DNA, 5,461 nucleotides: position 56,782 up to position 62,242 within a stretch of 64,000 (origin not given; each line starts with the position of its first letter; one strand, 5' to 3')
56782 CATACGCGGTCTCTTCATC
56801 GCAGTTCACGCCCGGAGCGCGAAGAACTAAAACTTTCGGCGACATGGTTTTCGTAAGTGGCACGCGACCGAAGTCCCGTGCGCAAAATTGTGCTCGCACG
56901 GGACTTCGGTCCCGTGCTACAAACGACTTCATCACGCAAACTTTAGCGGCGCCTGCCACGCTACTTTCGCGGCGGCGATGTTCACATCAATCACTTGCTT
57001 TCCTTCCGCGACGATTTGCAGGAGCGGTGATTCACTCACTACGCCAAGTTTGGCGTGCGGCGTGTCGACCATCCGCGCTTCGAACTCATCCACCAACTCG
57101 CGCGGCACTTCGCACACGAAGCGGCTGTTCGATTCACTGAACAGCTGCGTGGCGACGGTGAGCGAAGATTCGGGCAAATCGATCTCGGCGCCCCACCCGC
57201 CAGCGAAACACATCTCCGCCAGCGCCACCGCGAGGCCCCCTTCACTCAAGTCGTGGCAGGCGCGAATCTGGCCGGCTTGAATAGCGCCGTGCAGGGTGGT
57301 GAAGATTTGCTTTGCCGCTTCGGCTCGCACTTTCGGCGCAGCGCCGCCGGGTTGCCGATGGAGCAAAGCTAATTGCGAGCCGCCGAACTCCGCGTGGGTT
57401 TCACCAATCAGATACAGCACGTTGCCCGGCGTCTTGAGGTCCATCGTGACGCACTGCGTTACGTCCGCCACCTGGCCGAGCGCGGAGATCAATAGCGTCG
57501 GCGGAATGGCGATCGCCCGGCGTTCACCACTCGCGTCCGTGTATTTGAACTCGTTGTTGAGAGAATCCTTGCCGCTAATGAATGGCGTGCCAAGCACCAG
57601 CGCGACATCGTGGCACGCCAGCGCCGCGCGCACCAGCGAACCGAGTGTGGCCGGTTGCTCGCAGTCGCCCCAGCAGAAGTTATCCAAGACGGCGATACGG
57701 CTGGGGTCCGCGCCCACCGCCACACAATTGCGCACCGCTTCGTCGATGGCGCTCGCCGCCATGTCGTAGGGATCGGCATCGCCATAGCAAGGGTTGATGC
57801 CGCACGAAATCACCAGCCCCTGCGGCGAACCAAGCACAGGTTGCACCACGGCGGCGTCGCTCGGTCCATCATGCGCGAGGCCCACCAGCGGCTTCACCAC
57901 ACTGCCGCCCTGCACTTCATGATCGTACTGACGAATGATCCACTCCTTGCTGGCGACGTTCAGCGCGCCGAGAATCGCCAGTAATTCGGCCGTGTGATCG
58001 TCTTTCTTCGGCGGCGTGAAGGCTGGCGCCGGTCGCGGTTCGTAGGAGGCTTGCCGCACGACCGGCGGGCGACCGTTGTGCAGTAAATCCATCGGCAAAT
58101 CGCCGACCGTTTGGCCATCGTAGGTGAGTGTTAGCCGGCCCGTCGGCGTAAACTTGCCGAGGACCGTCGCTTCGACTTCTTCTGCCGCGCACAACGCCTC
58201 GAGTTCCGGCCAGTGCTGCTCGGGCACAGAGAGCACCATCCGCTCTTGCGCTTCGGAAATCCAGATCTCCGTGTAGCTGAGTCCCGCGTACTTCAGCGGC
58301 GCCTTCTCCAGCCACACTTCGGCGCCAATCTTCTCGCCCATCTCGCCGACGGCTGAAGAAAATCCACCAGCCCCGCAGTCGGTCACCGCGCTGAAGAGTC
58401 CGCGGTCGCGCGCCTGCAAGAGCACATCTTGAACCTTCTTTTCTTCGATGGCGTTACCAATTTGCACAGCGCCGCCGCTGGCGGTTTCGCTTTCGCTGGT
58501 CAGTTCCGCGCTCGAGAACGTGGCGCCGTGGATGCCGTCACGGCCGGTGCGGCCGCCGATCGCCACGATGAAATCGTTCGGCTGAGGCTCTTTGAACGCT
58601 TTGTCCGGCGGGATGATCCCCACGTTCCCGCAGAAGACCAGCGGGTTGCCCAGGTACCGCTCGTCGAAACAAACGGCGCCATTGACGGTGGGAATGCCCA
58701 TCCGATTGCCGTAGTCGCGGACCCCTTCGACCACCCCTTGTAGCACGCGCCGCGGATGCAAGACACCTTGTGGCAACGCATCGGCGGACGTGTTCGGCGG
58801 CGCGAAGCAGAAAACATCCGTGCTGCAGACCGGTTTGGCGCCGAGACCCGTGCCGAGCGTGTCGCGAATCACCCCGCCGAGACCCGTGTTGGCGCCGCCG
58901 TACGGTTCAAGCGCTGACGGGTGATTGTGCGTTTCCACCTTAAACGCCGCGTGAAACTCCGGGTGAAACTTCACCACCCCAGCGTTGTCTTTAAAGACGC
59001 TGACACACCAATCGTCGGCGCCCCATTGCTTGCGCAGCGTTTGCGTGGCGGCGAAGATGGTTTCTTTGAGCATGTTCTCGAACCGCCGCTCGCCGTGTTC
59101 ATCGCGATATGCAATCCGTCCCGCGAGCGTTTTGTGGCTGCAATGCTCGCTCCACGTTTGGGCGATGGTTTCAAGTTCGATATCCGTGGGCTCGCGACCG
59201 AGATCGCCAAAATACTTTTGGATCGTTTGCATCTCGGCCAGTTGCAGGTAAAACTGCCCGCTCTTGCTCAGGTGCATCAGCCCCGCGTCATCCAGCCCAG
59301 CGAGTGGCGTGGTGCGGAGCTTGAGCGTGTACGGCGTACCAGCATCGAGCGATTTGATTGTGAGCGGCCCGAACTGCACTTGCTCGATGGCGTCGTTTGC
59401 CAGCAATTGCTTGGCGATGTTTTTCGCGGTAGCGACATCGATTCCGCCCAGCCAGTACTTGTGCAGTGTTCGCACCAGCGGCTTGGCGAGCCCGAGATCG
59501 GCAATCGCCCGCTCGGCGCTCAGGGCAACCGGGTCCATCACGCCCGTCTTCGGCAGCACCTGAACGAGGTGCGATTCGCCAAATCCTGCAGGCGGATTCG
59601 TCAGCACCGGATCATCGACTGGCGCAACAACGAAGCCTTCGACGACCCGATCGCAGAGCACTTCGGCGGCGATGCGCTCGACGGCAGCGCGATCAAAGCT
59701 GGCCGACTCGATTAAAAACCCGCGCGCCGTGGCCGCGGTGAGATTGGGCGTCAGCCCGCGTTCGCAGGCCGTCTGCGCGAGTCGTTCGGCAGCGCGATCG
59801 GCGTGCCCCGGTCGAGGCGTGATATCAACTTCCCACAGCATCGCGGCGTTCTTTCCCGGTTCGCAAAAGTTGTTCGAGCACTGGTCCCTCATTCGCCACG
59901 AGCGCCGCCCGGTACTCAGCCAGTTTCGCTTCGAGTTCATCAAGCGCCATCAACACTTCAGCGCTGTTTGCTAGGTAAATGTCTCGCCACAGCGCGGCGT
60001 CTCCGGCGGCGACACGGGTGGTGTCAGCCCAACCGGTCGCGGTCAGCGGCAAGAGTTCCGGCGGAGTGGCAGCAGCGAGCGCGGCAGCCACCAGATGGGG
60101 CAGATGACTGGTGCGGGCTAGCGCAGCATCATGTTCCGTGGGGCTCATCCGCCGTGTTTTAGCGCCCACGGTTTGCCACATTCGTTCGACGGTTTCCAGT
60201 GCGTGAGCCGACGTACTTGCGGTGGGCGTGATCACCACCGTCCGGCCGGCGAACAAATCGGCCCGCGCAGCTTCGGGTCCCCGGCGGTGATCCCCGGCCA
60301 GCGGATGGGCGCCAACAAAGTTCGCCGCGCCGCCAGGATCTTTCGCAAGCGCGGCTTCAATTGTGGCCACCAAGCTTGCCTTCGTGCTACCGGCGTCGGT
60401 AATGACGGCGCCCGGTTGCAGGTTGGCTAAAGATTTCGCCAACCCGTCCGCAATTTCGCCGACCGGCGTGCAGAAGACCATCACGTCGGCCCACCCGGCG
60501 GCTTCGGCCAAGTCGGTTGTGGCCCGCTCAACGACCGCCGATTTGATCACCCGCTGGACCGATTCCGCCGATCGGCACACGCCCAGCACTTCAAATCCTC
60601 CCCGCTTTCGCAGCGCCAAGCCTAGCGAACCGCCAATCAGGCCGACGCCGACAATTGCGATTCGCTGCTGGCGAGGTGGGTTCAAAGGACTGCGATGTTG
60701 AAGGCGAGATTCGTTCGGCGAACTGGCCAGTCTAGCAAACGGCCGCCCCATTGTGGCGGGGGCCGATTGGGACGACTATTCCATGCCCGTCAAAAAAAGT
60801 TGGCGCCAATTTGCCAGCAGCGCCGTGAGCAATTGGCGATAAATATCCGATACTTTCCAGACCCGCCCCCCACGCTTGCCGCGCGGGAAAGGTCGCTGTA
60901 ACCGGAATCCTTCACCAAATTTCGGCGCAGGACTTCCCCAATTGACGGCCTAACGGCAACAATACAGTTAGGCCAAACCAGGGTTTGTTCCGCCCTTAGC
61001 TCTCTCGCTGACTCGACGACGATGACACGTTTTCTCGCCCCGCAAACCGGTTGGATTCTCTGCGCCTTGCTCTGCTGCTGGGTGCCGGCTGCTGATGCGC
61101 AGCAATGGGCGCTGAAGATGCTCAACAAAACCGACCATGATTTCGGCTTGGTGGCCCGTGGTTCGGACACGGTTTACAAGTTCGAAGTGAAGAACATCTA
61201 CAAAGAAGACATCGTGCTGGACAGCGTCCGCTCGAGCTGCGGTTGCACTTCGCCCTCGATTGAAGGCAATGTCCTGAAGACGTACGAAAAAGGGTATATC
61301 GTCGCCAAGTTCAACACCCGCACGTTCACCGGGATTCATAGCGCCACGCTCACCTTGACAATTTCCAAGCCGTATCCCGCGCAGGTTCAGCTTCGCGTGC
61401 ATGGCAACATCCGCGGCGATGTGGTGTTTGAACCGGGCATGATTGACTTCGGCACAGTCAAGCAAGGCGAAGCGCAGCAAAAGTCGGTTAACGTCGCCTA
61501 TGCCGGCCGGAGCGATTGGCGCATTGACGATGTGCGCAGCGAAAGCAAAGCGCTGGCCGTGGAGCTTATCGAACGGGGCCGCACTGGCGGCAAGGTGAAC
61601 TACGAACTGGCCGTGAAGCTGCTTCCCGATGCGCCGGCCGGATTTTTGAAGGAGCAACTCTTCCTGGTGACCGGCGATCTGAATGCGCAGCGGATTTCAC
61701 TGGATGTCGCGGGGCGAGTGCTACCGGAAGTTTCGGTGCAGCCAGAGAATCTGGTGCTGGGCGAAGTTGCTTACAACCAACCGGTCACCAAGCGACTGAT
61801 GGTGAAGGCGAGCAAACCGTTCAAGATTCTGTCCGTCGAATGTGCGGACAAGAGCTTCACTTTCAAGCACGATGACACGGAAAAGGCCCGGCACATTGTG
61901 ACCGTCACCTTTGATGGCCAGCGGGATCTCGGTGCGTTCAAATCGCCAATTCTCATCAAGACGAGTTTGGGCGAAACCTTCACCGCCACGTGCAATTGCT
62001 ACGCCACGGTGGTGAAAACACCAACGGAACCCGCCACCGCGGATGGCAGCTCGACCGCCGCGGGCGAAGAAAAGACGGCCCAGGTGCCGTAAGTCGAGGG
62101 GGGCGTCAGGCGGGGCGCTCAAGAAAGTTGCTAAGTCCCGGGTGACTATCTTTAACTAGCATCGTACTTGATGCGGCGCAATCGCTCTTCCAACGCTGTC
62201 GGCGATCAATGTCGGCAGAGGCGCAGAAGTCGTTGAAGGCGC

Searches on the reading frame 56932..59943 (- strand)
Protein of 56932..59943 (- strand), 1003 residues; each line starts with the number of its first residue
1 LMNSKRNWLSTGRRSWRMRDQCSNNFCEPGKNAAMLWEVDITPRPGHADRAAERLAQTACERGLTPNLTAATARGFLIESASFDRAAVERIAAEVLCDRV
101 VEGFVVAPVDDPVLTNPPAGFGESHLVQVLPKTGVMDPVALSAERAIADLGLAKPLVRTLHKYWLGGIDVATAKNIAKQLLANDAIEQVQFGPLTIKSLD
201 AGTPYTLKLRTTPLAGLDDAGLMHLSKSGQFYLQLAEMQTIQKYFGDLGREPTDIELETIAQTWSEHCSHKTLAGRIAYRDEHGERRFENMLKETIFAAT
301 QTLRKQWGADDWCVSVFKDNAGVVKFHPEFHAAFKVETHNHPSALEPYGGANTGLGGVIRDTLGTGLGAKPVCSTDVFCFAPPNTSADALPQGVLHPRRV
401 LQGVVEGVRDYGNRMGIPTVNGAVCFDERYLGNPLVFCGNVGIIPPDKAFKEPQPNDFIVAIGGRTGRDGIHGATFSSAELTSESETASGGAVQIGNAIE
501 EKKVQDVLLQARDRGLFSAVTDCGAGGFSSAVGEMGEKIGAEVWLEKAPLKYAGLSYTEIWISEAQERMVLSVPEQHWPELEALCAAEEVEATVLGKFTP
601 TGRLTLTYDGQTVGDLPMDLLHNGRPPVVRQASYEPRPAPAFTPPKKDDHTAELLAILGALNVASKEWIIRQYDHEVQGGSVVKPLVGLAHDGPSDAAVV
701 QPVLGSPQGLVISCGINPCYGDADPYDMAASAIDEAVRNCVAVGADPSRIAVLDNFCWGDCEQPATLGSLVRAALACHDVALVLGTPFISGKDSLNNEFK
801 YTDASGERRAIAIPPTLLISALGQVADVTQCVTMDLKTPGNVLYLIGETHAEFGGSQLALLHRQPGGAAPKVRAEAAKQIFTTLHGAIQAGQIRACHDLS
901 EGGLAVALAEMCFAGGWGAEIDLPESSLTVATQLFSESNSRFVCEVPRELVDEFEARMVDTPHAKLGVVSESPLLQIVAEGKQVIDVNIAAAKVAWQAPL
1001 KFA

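Call 11: search_protein_families(library=pfam, proteins=[window:56932-59943:-], max_evalue=0.001)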
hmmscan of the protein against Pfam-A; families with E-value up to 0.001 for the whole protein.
window:56932-59943:- (1003 aa): 5 families
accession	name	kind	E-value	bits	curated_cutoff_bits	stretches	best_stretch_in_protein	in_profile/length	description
PF02769.27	AIRS_C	-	2.8e-44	151.4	23.1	2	454-608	1-155/156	AIR synthase related protein, C-terminal domain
PF00586.29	AIRS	-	1.3e-27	96.8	24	2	319-444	2-112/112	AIR synthase related protein, N-terminal domain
PF18072.6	FGAR-AT_linker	-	8.4e-19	68.3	26.6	1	222-271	1-50/50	Formylglycinamide ribonucleotide amidotransferase linker domain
PF22689.1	FGAR-AT_PurM_N-like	-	5e-06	26.8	27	1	665-822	1-158/160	FGAR-AT PurM_N-like domain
PF02700.19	PurS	-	0.00027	21.5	22.2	0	127-191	4-75/77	Phosphoribosylformylglycinamidine (FGAM) synthase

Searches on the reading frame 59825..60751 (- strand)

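Call 11: search_protein_families(library=pfam, proteins=[window:59825-60751:-], max_evalue=0.001)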
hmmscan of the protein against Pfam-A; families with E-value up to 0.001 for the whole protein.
window:59825-60751:- (308 aa): 5 families
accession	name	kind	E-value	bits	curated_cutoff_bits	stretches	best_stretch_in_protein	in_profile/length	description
PF02153.23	PDH_N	-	6.6e-31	107.3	26.5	1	43-199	1-152/154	Prephenate dehydrogenase, nucleotide-binding domain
PF20463.3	PDH_C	-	1.5e-16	61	22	1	203-297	1-101/102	Prephenate dehydrogenase, dimerization domain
PF03446.21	NAD_binding_2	-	2.9e-08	34.3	21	1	30-138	1-110/161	NAD binding domain of 6-phosphogluconate dehydrogenase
PF03807.23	F420_oxidored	-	1.7e-06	29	21.6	1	30-119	1-90/94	NADP oxidoreductase coenzyme F420-dependent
PF02826.25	2-Hacid_dh_C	-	7.9e-06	25.8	25.1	1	18-123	26-129/178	D-isomer specific 2-hydroxyacid dehydrogenase, NAD binding domain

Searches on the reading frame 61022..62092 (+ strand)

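Call 11: search_protein_families(library=pfam, proteins=[window:61022-62092:+], max_evalue=0.001)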
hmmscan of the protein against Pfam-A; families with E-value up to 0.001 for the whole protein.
window:61022-62092:+ (356 aa): 2 families
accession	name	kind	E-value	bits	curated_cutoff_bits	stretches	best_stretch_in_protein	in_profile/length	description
PF07610.17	DUF1573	-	1.1e-22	80.3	26.1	1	35-130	4-98/98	Protein of unknown function (DUF1573)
PF22544.2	HYDIN_VesB_CFA65-like_Ig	-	1.3e-13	51.4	25.5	1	34-129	5-100/100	HYDIN/CFA65/VesB-like, Ig-like domain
